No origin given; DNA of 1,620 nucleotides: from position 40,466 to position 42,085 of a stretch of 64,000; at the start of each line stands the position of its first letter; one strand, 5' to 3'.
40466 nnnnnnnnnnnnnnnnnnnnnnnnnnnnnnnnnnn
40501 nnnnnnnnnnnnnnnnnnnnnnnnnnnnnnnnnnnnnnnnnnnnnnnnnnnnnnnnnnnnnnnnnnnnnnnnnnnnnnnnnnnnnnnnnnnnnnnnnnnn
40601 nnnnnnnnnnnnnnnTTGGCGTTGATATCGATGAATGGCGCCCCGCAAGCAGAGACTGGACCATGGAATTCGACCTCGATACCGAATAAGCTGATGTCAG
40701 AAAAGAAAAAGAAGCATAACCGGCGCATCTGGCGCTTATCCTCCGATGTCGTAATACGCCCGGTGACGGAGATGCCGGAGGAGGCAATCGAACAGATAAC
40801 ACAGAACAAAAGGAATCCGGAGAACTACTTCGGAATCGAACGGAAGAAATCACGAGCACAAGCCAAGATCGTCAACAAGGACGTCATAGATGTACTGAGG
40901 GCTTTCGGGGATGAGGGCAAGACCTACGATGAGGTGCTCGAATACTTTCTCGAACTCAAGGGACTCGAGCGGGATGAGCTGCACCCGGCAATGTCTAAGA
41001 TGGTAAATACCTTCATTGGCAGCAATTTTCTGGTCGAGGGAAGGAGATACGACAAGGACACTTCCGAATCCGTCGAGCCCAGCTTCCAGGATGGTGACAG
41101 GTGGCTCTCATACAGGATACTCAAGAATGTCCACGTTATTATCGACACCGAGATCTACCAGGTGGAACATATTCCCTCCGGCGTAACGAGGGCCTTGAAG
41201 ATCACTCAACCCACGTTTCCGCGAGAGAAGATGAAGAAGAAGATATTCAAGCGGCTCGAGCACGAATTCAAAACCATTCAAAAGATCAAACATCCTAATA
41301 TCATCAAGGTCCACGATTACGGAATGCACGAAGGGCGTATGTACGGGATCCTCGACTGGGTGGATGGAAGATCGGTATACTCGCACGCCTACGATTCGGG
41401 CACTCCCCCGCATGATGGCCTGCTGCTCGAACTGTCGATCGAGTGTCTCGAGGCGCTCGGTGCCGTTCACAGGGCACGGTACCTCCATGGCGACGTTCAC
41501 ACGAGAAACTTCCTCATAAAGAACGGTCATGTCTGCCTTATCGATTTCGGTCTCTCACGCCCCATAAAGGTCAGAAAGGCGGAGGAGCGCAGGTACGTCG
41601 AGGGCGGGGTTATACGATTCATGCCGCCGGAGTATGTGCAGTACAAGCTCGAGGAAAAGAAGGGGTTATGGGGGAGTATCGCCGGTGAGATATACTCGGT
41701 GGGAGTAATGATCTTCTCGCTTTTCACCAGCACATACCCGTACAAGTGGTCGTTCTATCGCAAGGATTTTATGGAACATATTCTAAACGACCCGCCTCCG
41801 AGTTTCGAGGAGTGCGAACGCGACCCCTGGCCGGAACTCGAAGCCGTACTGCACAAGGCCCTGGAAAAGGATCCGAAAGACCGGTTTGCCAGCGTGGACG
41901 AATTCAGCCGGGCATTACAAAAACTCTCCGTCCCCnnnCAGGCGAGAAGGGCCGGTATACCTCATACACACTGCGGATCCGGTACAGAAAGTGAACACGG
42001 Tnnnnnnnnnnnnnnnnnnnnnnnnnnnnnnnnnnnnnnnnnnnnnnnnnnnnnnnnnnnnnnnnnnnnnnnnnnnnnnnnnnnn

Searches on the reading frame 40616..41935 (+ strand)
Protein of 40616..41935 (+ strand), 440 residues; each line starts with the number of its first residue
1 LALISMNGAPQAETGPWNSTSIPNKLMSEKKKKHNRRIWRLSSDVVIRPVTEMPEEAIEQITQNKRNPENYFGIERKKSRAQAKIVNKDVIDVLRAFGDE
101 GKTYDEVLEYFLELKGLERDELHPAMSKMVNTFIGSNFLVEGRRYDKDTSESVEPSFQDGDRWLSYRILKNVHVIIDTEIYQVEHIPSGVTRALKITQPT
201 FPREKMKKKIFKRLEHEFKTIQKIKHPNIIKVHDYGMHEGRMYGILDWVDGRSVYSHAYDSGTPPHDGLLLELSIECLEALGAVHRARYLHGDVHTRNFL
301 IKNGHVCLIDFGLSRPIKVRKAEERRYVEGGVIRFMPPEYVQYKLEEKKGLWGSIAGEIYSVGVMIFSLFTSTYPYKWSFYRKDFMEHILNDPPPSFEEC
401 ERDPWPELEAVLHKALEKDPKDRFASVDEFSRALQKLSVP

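Call 4: search_protein_families(library=pfam, proteins=[window:40616-41935:+], max_evalue=0.01)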
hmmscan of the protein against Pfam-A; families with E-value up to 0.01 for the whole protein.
window:40616-41935:+ (440 aa): 6 families
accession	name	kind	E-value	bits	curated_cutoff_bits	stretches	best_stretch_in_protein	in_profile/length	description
PF00069.31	Pkinase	-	6.2e-25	88.5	31.7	1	180-425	15-253/263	Protein kinase domain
PF07714.23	PK_Tyr_Ser-Thr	-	2.6e-19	70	23.1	1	204-424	38-249/258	Protein tyrosine and serine/threonine kinase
PF01636.29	APH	-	2.4e-07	31.2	23.2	1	279-315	159-198/239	Phosphotransferase enzyme family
PF03109.22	ABC1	-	1.6e-05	24.6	22.9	1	212-320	118-220/244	ABC1 atypical kinase-like domain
PF06176.17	WaaY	-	0.00042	20.5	20.3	1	279-329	146-196/229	Lipopolysaccharide core biosynthesis protein (WaaY)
PF01163.29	RIO1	-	0.0081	16.2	22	0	282-323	119-160/187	RIO domain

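Call 9: search_protein_families(library=ncbifam, proteins=[window:40616-41935:+], max_evalue=0.1)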
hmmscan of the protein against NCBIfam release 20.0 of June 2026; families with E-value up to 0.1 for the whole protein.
window:40616-41935:+ (440 aa): 19 families
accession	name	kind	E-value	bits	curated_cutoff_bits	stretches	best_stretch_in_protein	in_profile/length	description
NF033483.0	PknB_PASTA_kin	equivalog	6.2e-28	98.1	450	1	193-437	36-268/563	Stk1 family PASTA domain-containing Ser/Thr kinase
NF047741.1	antiphage_MADS6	equivalog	5.7e-23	81.3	460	2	242-437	273-460/612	methylation-associated defense system protein kinase MAD6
NF052427.1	StpK7MSMEG_1200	equivalog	9.9e-18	63.9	900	1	191-435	34-266/601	serine/threonine protein kinase StpK7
NF009651.0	PRK13184.1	equivalog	1.8e-10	39.5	839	1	283-436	128-289/932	serine/threonine-protein kinase PknD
TIGR03903.1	TOMM_kin_cyc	equivalog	2.6e-09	35.5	705.75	1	206-314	17-129/1267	TOMM system kinase/cyclase fusion protein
TIGR03724.2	arch_bud32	equivalog_domain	9e-09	35.1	125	1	212-315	38-132/193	KEOPS complex kinase/ATPase Bud32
NF038150.1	lanthi_synth_IV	equivalog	1.2e-08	33.7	650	1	194-436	219-455/851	class IV lanthionine synthetase LanL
NF011463.0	PRK14879.1-4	equivalog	2e-07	30.6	188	1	179-315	30-161/237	Kae1-associated kinase Bud32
NF038151.1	lanthi_synth_III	equivalog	3.9e-07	28.9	575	1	164-321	220-390/833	class III lanthionine synthetase LanKC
NF007174.0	PRK09605.1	equivalog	9.2e-07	27.7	447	1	212-315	381-474/535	bifunctional N(6)-L-threonylcarbamoyladenine synthase/serine/threonine protein kinase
NF011462.0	PRK14879.1-3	equivalog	2.7e-06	27.3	174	1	267-314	81-128/192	Kae1-associated kinase Bud32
NF011464.0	PRK14879.1-7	equivalog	3.6e-06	26.9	246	1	270-314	105-149/221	Kae1-associated kinase Bud32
NF033442.0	BREX_PglW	equivalog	3.7e-06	24.9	990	1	212-435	553-767/1391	BREX system serine/threonine kinase PglW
NF011460.0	PRK14879.1-1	equivalog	7.5e-05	22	199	1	268-316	109-159/232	Kae1-associated kinase Bud32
NF007684.0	PRK10359.1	equivalog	0.00025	20.8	248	1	279-326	146-193/232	lipopolysaccharide core heptose(II) kinase RfaY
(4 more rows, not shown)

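Call 22: search_solved_structures(query=window:40616-41935:+, max_evalue=1e-8, show_alignments=0)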
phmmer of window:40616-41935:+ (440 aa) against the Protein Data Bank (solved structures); distinct sequences matched with E-value up to 1e-8: 252 (the best 60 are shown).
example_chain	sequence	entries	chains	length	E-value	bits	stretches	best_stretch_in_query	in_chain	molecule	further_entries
7xbr_A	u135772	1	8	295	9.4e-17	64.3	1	179-380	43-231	Mitogen-activated protein kinase kinase 5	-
9ymt_A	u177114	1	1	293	1.5e-16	63.6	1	202-433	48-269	Serine/Threonine Kinase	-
4eqm_A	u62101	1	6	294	1.6e-16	63.6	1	202-433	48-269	Protein kinase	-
7naa_A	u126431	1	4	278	9.3e-16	61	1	212-434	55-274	Non-specific serine/threonine protein kinase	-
3ubd_A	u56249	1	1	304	9.4e-14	54.4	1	205-424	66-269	Ribosomal protein S6 kinase alpha-3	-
4el9_A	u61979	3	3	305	9.5e-14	54.4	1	205-424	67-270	Ribosomal protein S6 kinase alpha-3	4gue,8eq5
6g78_A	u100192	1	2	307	9.7e-14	54.4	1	205-392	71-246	Ribosomal protein S6 kinase alpha-6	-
6g76_A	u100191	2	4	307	1e-13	54.3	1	205-392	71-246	Ribosomal protein S6 kinase alpha-6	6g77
7opo_A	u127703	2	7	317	1.1e-13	54.2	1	205-424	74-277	Ribosomal protein S6 kinase alpha-3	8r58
8xfy_A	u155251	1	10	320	1.1e-13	54.2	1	205-424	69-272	Ribosomal protein S6 kinase alpha-3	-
4nus_A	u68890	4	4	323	1.1e-13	54.2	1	205-424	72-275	Ribosomal protein S6 kinase alpha-3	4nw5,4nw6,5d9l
3g51_A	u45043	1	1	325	1.1e-13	54.1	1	205-424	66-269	Ribosomal protein S6 kinase alpha-3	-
5d9k_A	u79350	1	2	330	1.2e-13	54.1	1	205-424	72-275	Ribosomal protein S6 kinase alpha-3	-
9ruj_A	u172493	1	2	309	1.4e-13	53.8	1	166-430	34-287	Serine/threonine-protein kinase StkP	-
3f69_A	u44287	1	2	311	2e-13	53.3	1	209-431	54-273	Serine/threonine-protein kinase pknB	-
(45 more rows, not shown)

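Call 39: search_protein_families(library=padloc, proteins=[window:40616-41935:+], max_evalue=0.01)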
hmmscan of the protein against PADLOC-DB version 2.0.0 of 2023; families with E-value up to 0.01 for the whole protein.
window:40616-41935:+ (440 aa): 33 families (the best 25 are shown)
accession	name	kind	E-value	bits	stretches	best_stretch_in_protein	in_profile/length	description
PDLC04042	PD-T4-6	-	6.1e-37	125.8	1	179-437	24-272/292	-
PDLC04138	mad6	-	3.9e-35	119.9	1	179-437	66-313/659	mads_6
PDLC04053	PD-T4-6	-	4e-34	116.5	1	179-436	24-270/311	-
PDLC04047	PD-T4-6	-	5.3e-32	109.2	1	165-436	11-271/327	-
PDLC04054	PD-T4-6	-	2.7e-28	97.4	1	167-435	13-271/347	-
PDLC04041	PD-T4-6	-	6.4e-28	96.2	1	178-435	42-291/443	-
PDLC04043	PD-T4-6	-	1.9e-27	94.5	1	193-436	44-276/452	-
PDLC04039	PD-T4-6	-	1.1e-26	91.8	1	166-436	16-274/458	-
PDLC04060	PD-T4-6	-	2.9e-26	90.4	1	193-437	37-269/486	-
PDLC04061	PD-T4-6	-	4.9e-26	90.3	1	209-437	58-283/510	-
PDLC04057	PD-T4-6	-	7.8e-26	89.1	1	208-436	49-269/443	-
PDLC04048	PD-T4-6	-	1.4e-21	75.3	1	166-434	12-269/354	-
PDLC04044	PD-T4-6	-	6.6e-20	69.6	1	166-438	34-293/372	-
PDLC03920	MkoA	-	1.2e-19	68.2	1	179-436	22-276/1112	-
PDLC04040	PD-T4-6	-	1.3e-16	58.5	1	193-436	23-264/547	-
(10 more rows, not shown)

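Call 60: find_homologous_proteins(query=window:40694-41935:+, max_evalue=1e-10)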
Query window:40694-41935:+ (414 aa): 56 proteins with E <= 1e-10 among 2692 candidates.
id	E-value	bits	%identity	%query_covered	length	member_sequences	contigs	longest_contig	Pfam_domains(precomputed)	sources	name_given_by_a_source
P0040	9.8e-283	955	100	100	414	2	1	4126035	PF07714.24,PF00069.32,PF03109.23,PF01636.30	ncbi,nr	ncbi:MAG: serine/threonine protein kinase [bacterium]|nr:MAG: serine/threonine protein kinase [bacte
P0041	4.4e-221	752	77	100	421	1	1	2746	PF07714.24,PF00069.32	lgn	-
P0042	1.2e-208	711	73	100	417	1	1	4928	PF07714.24,PF00069.32,PF03109.23,PF01636.30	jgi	jgi:serine/threonine-protein kinase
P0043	1.1e-205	702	71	100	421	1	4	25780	PF07714.24,PF00069.32,PF03109.23,PF01636.30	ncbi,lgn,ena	-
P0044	4.4e-204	696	69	100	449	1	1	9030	PF07714.24,PF00069.32,PF03109.23,PF01636.30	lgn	-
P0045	1.9e-193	661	67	100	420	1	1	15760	PF07714.24,PF00069.32,PF01636.30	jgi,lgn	jgi:serine/threonine protein kinase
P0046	3.5e-184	631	64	100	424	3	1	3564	PF07714.24,PF00069.32,PF03109.23,PF01636.30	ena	-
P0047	2.3e-169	582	60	99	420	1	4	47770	PF07714.24,PF00069.32,PF03109.23,PF01636.30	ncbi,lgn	-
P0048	6.6e-163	561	59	98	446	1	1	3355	PF07714.24,PF00069.32,PF03109.23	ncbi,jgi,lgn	-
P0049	8.7e-163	560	60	100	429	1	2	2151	PF07714.24,PF00069.32,PF03109.23,PF01636.30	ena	-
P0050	1.8e-162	559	58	100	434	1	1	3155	PF07714.24,PF00069.32,PF03109.23,PF01636.30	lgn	-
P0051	3.9e-160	552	56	100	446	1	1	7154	PF07714.24,PF00069.32,PF03109.23,PF01636.30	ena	-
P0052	1.8e-157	543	58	99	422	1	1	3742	PF07714.24,PF00069.32,PF03109.23,PF01636.30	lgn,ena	-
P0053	6.6e-157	541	58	98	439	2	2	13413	PF07714.24,PF00069.32,PF03109.23,PF01636.30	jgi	jgi:tRNA A-37 threonylcarbamoyl transferase component Bud32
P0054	3.0e-156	539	58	97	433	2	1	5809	PF07714.24,PF00069.32,PF03109.23,PF01636.30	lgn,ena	-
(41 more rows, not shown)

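Call 61: find_encoding_contigs(protein=P0040, flank=8000, max_places=2)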
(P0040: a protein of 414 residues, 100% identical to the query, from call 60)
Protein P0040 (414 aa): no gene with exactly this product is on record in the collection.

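Call 68: predict_structure(alignment_id=A2)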
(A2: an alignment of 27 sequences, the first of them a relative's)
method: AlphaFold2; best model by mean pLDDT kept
length: 414 residues; sequences in the alignment: 27
mean_pLDDT: 87.2   pTM: 0.79
mean pLDDT of the five models: 87.2, 86.6, 86.0, 84.9, 84.8
residues with pLDDT >= 90: 233; 70-90: 141; 50-70: 26; < 50: 14
segments of 3 or more residues with pLDDT < 50: 1-8, 119-124
pLDDT, mean of each block of 10 residues (from residue 1): 42 83 81 68 84 71 90 87 92 89 84 67 58 95 84 93 96 81 91 96 97 95 86 85 96 98 94 92 94 89 84 92 89 98 93 81 94 94 98 97 98 89
secondary structure, 60 per line:
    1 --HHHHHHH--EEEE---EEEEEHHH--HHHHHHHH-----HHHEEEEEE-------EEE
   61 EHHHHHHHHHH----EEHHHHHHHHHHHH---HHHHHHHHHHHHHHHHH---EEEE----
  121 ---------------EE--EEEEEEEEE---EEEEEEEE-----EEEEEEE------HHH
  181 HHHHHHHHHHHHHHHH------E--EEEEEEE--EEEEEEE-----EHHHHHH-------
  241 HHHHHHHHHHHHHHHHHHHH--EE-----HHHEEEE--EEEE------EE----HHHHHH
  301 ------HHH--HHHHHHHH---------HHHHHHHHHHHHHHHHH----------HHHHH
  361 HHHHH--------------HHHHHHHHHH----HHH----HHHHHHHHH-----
elements in order: H3-9 E12-15 E19-23 H29-36 E45-50 E58-61 H62-71 H78-89 H93-109 E113-116 E140-148 E152-159 E165-171 H178-196 E206-212 E215-221 H228-233 H241-260 E273-276 E279-282 H295-300 H312-319 H329-345 H356-365 H380-389 H401-409
